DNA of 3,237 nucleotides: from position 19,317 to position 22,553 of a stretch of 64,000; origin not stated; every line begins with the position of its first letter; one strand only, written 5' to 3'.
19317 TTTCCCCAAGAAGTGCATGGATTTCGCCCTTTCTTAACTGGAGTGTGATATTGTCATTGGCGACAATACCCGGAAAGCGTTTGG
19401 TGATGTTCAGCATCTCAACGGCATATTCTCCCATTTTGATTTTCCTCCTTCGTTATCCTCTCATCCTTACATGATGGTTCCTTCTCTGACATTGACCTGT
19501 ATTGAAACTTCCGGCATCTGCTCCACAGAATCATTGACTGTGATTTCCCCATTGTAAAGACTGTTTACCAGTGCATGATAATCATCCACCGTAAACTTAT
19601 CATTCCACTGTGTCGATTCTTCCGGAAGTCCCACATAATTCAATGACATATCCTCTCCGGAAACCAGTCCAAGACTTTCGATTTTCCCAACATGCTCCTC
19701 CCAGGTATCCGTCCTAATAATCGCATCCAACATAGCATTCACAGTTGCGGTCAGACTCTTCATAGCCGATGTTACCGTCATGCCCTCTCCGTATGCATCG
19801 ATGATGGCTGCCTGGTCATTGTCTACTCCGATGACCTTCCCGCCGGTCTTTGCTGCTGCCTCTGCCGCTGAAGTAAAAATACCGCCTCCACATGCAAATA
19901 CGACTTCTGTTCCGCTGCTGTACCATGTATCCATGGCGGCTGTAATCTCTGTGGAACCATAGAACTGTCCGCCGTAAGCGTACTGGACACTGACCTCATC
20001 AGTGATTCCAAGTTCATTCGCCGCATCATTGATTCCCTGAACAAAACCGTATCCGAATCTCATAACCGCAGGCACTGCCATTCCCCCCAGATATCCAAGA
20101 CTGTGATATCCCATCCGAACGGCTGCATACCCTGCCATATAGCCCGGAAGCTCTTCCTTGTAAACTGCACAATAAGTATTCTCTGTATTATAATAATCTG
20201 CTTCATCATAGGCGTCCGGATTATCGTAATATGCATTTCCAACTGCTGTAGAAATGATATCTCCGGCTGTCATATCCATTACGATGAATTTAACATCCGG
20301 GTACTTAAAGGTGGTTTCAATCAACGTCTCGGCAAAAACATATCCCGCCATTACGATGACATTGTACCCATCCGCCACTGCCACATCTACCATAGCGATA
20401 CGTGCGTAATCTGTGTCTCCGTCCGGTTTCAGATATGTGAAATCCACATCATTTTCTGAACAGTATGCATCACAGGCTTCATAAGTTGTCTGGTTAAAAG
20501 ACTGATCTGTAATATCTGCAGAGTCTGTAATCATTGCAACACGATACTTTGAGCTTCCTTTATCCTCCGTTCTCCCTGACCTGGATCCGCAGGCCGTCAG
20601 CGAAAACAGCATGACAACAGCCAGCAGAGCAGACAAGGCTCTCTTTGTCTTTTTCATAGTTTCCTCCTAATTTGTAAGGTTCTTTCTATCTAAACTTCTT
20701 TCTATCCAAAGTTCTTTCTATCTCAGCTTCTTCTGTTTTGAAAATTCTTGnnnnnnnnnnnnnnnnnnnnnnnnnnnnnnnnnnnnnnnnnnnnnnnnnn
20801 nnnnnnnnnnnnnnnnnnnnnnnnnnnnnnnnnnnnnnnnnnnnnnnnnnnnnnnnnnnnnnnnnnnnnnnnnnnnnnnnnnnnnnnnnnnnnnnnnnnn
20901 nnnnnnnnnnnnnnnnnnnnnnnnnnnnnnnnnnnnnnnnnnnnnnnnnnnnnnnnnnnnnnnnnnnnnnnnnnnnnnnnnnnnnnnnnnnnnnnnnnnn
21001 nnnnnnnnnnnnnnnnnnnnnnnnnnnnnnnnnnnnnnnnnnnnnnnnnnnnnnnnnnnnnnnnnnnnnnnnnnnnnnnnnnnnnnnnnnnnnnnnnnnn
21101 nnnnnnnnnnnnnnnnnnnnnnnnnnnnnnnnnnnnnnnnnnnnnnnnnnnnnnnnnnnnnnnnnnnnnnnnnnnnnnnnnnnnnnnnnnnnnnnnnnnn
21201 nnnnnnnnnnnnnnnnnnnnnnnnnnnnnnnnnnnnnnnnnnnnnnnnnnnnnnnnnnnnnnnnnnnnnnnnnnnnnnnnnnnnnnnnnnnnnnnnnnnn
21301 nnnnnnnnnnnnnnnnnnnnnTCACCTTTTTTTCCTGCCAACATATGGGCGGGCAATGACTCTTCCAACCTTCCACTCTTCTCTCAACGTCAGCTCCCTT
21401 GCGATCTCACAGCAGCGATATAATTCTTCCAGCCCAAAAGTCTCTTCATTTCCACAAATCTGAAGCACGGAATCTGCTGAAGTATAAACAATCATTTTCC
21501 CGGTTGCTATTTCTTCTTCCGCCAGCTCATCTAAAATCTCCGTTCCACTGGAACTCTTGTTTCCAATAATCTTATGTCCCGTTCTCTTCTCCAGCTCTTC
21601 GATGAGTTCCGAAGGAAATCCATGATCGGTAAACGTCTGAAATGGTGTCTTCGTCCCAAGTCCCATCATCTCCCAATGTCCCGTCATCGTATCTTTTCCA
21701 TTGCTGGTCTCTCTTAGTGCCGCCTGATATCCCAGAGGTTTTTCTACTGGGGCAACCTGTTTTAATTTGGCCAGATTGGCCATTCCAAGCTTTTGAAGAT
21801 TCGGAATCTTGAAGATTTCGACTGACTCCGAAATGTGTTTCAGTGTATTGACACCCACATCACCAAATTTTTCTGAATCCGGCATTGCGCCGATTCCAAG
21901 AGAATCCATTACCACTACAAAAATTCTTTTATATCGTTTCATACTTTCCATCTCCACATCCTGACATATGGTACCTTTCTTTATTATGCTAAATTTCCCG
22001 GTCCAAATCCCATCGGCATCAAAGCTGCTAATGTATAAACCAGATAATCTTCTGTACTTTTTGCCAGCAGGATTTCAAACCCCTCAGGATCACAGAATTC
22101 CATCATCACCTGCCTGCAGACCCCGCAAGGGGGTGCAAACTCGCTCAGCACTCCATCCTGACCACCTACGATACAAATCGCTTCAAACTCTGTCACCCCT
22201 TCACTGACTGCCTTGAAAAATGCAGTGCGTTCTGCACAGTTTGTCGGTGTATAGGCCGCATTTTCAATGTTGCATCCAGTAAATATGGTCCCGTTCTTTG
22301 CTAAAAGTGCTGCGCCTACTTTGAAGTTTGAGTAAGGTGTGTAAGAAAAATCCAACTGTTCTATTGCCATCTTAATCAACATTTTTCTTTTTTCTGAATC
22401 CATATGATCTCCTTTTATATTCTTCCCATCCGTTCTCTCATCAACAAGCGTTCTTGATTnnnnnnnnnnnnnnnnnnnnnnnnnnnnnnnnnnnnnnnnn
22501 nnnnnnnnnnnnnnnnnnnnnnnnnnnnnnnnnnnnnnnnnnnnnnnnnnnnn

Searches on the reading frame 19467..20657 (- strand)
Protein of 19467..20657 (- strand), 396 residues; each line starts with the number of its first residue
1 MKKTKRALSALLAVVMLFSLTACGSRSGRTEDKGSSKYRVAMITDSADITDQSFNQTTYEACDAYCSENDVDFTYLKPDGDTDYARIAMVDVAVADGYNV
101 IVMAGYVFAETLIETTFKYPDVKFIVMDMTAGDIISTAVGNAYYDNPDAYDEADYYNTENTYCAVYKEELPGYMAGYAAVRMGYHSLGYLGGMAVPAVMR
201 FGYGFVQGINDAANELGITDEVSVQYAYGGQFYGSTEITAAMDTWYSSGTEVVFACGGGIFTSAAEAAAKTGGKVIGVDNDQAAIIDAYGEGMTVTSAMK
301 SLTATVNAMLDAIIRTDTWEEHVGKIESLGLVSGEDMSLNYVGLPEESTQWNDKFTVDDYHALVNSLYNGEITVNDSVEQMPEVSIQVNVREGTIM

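Call 58: find_encoding_contigs(protein=window:19467-20657:-, flank=10000, max_places=10)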
Protein window:19467-20657:- (396 aa): 1 contig read that carries it; 1 place shown.
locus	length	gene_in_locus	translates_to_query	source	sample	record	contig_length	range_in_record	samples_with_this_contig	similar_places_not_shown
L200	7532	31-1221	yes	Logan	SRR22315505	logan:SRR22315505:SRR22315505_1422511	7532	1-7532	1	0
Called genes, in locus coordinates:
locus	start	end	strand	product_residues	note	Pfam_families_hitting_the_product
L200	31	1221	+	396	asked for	PF02608:Bmp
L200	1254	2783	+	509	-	PF00005:ABC_tran, PF13304:AAA_21 (faint), PF00005:ABC_tran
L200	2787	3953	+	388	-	PF02653:BPD_transp_2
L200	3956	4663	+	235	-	PF02653:BPD_transp_2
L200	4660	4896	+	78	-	-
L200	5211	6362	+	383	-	PF01381:HTH_3, PF12844:HTH_19, PF13443:HTH_26 (weak), PF13560:HTH_31 (weak)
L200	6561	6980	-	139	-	-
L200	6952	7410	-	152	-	PF24716:WapI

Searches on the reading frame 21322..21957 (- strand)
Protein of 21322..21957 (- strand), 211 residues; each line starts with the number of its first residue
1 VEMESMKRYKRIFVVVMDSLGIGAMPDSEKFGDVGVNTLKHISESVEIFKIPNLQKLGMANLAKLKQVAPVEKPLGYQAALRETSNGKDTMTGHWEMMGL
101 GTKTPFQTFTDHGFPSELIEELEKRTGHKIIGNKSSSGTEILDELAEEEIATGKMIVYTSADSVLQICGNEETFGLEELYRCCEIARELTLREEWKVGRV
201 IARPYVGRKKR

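Call 60: find_encoding_contigs(protein=window:21322-21957:-, flank=10000, max_places=10)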
Protein window:21322-21957:- (211 aa): no gene with exactly this product is on record in the collection.

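Call 61: find_encoding_contigs(protein=window:21322-21939:-, flank=10000, max_places=10)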
Protein window:21322-21939:- (205 aa): no gene with exactly this product is on record in the collection.

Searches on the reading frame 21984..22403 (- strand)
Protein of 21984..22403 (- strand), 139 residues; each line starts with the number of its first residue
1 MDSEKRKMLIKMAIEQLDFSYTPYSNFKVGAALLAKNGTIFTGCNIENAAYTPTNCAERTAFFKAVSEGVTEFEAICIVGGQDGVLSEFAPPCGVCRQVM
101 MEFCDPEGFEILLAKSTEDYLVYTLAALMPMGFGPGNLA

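Call 57: find_encoding_contigs(protein=window:21984-22403:-, flank=10000, max_places=10)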
Protein window:21984-22403:- (139 aa): no gene with exactly this product is on record in the collection.
